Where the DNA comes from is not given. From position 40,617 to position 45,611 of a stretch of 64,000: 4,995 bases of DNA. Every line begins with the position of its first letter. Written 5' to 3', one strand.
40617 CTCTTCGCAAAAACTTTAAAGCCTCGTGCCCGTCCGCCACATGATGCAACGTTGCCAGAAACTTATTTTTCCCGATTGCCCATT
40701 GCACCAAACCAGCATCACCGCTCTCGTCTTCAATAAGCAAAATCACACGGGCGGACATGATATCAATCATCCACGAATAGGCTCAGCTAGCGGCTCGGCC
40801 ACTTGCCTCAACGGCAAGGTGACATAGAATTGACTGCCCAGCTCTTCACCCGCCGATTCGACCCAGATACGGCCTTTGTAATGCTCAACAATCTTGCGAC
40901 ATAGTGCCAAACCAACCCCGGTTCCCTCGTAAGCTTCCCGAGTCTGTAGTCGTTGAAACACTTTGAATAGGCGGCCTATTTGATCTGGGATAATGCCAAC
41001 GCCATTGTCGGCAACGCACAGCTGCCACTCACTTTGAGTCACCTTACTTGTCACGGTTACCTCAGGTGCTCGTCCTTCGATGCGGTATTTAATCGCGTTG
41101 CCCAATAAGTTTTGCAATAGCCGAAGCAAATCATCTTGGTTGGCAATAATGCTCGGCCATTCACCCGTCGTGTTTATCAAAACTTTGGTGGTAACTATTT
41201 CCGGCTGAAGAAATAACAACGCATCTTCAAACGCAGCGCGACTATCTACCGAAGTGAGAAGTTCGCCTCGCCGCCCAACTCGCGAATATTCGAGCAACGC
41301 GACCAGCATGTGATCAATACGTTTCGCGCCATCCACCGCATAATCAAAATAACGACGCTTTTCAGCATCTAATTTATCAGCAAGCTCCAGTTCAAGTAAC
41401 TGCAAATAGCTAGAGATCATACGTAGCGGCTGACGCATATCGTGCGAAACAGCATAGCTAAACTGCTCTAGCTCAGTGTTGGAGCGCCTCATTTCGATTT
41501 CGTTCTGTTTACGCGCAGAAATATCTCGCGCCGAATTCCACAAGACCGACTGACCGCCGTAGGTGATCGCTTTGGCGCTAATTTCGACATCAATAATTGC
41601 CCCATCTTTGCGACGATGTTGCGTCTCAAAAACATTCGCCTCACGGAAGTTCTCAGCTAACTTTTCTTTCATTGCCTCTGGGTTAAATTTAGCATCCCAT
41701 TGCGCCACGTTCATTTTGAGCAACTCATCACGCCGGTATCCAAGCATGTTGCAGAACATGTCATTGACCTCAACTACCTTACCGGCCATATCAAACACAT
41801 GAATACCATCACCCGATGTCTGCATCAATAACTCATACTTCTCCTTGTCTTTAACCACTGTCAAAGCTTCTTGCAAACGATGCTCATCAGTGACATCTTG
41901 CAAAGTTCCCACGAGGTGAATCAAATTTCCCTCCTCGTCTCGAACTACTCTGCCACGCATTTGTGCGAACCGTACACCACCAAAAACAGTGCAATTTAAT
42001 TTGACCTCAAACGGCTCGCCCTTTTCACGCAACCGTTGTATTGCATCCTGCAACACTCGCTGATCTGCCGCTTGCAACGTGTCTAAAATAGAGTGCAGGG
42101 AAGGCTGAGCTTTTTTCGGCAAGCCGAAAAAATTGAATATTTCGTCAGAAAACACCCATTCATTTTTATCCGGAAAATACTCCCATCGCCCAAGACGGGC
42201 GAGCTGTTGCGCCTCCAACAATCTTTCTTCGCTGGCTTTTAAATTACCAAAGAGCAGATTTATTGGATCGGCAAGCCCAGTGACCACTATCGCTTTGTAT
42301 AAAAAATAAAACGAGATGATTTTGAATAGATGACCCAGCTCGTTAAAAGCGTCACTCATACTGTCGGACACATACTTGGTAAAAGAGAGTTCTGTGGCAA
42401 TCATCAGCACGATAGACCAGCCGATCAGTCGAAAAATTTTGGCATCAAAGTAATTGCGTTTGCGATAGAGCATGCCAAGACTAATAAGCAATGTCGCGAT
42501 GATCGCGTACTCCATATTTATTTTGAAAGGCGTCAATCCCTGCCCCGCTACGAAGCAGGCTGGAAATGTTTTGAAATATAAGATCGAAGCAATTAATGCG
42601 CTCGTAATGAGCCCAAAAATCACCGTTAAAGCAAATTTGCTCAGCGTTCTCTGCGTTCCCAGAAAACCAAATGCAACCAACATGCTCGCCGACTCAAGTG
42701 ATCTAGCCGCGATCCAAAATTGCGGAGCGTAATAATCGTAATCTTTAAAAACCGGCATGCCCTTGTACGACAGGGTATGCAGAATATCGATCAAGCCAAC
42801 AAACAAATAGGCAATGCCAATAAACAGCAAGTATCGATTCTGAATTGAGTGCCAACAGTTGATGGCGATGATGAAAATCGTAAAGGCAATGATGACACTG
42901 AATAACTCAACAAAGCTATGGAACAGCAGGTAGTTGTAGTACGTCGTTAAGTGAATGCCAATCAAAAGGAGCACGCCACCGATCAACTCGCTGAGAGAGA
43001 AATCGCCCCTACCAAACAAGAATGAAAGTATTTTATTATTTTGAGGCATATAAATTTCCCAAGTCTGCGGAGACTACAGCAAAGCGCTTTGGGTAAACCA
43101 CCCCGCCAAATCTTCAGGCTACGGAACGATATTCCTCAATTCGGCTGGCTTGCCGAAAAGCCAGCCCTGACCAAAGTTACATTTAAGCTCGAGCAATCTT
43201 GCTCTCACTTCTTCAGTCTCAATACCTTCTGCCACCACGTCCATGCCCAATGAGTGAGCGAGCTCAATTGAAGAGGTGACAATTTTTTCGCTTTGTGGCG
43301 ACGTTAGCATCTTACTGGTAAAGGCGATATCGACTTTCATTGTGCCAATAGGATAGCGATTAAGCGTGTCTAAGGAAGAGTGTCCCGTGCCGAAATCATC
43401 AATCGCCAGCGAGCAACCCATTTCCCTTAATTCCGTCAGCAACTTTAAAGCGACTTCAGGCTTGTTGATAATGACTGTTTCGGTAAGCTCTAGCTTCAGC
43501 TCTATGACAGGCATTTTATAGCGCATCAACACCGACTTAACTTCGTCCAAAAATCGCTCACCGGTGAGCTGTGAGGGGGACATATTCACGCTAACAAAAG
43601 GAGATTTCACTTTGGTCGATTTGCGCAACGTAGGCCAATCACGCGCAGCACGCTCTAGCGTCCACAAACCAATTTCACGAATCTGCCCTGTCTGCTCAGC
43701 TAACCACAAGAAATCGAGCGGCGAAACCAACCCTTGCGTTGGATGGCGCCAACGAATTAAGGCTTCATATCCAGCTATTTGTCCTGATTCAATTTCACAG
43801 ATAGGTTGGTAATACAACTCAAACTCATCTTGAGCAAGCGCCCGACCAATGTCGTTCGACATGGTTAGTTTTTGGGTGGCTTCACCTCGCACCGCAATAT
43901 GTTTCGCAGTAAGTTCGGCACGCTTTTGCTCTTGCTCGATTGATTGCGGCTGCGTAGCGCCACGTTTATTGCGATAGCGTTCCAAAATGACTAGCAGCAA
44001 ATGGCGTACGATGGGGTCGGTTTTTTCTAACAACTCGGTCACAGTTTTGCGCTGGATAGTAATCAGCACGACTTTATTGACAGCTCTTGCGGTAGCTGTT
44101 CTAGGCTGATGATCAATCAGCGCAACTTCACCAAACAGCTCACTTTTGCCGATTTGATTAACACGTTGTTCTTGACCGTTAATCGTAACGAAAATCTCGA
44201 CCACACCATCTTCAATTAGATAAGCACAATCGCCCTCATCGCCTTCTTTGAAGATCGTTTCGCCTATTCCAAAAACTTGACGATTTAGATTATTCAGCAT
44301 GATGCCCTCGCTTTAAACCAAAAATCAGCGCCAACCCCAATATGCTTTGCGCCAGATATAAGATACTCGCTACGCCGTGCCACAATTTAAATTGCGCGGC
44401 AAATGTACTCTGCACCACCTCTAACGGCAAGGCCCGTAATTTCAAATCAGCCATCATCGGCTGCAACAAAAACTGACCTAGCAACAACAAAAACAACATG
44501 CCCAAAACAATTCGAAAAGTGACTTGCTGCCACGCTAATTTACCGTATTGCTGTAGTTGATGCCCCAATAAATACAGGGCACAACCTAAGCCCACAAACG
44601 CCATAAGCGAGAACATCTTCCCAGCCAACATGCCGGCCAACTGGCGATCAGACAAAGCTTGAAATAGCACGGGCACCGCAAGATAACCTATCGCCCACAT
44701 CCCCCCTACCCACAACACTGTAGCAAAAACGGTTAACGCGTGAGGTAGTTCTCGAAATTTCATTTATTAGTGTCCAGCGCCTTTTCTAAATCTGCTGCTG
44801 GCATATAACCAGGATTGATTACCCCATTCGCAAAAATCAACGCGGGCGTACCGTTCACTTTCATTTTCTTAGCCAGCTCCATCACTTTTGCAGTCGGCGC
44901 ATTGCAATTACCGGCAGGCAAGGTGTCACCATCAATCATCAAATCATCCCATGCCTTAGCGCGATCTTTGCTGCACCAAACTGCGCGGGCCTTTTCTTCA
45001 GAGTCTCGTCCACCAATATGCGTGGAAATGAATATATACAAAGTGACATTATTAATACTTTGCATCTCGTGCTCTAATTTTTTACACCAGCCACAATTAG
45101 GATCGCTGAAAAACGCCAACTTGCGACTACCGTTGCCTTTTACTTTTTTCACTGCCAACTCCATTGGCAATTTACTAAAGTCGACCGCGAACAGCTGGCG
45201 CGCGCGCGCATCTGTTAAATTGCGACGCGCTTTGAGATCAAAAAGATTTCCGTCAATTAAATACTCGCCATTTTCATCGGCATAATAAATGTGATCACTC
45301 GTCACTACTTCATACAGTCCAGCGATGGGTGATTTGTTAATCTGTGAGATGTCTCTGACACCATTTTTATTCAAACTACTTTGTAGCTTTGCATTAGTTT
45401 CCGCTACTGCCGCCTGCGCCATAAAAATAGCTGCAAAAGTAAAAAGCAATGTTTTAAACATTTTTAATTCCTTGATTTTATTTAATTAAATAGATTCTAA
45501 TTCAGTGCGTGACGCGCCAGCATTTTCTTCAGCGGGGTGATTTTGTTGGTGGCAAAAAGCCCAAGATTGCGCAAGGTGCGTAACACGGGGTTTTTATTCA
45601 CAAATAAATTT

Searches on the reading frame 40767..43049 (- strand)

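Call 37: search_protein_families(library=pfam, proteins=[window:40767-43049:-], max_evalue=0.0001)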
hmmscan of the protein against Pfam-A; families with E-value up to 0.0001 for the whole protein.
window:40767-43049:- (760 aa): 8 families
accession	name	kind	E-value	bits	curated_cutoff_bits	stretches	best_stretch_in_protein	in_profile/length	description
PF17159.10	MASE3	-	3.1e-80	269.4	31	1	36-262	2-226/226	Membrane-associated sensor domain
PF02518.31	HATPase_c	-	2e-24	86.6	26.4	1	637-748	2-110/111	Histidine kinase-, DNA gyrase B-, and HSP90-like ATPase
PF13426.13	PAS_9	-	2.3e-16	60.4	27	1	414-511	2-102/103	PAS domain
PF00989.32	PAS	-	3.9e-16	59.5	22.6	1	403-501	1-102/113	PAS fold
PF08447.18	PAS_3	-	5.5e-12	46.2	25.6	1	300-382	4-88/89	PAS fold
PF00512.31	HisKA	-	5.5e-12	46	26.9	1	527-591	2-63/66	His Kinase A (phospho-acceptor) domain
PF13188.13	PAS_8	-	5e-08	33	21.8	1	403-463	1-56/65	PAS domain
PF08448.16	PAS_4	-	9.8e-08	32.6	23.1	0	325-391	44-110/110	PAS fold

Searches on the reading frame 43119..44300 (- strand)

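Call 37: search_protein_families(library=pfam, proteins=[window:43119-44300:-], max_evalue=0.0001)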
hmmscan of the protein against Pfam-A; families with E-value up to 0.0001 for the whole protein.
window:43119-44300:- (393 aa): 2 families
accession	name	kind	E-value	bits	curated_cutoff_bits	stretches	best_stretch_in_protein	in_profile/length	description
PF00563.25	EAL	-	5.3e-69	232.6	31.3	1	149-385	2-236/236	EAL domain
PF00027.35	cNMP_binding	-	7.6e-22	77.5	27.5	1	9-93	3-88/89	Cyclic nucleotide-binding domain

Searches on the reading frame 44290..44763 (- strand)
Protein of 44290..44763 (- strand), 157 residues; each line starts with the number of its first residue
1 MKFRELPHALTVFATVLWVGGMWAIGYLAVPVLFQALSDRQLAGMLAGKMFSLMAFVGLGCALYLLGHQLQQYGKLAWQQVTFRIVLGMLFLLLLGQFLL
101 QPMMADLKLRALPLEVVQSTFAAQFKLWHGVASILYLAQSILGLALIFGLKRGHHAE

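Call 37: search_protein_families(library=pfam, proteins=[window:44290-44763:-], max_evalue=0.0001)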
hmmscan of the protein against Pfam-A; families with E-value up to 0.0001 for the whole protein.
window:44290-44763:- (157 aa): 1 family
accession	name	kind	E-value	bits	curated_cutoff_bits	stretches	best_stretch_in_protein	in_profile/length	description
PF13664.11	DUF4149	-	2.7e-18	66.5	24.6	1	14-109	2-98/102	Domain of unknown function (DUF4149)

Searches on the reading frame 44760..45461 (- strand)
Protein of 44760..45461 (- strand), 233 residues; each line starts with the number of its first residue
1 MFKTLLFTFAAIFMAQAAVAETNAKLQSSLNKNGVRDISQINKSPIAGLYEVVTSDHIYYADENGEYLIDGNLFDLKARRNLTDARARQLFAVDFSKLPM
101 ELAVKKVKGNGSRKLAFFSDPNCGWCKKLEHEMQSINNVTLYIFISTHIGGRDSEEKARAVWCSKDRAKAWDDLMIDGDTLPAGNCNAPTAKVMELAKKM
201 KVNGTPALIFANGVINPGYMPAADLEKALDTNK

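Call 37: search_protein_families(library=pfam, proteins=[window:44760-45461:-], max_evalue=0.0001)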
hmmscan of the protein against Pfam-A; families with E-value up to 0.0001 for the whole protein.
window:44760-45461:- (233 aa): 2 families
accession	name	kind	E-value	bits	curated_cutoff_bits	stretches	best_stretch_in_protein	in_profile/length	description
PF13098.12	Thioredoxin_2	-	6.6e-26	91.1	27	1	107-229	1-104/104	Thioredoxin-like domain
PF10411.14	DsbC_N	-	4.3e-19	68.3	25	1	18-84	2-70/70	Disulfide bond isomerase protein N-terminal domain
